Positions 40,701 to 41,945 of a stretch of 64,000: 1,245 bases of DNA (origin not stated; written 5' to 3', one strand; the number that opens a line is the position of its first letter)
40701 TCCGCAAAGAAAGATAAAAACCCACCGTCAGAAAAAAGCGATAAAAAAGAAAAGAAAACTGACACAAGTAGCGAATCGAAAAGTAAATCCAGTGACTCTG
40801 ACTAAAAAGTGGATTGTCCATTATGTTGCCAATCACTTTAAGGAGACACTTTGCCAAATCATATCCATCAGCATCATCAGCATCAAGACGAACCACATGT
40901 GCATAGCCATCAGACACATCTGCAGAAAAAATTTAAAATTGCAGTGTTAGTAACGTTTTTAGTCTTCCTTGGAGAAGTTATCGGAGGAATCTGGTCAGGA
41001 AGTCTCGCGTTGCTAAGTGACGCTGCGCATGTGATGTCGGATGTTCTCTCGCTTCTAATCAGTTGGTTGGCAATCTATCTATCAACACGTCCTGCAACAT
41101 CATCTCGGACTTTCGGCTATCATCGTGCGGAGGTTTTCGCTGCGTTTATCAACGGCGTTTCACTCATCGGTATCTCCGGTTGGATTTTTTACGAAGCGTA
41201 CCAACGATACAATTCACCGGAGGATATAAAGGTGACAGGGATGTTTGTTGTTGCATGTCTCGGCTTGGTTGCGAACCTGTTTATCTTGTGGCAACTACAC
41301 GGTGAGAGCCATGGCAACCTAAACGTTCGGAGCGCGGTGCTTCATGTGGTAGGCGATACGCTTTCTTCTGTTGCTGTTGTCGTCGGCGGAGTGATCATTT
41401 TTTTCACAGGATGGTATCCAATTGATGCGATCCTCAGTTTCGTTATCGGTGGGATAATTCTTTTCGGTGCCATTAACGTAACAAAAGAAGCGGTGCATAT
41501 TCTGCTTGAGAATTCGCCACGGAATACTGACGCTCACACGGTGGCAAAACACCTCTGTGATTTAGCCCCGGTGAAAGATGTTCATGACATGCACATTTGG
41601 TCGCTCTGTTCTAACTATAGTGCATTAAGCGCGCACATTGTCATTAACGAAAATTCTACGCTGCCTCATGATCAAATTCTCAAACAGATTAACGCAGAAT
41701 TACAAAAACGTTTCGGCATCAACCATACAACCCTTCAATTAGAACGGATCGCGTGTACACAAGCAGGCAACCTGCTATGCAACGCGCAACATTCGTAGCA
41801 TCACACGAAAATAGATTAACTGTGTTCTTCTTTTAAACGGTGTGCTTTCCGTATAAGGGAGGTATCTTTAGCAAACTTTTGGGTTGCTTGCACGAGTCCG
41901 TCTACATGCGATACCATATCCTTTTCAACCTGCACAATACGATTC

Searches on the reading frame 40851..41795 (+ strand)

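Call 34: search_protein_families(library=pfam, proteins=[window:40851-41795:+], max_evalue=0.001)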
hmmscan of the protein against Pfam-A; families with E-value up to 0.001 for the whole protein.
window:40851-41795:+ (315 aa): 2 families
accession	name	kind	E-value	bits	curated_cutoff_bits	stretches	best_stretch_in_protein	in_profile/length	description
PF01545.26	Cation_efflux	-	1.3e-43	149.5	26.6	1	30-219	3-198/198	Cation efflux family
PF16916.11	ZT_dimer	-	1.9e-12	47.4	26.7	1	224-299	2-77/78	Dimerisation domain of Zinc Transporter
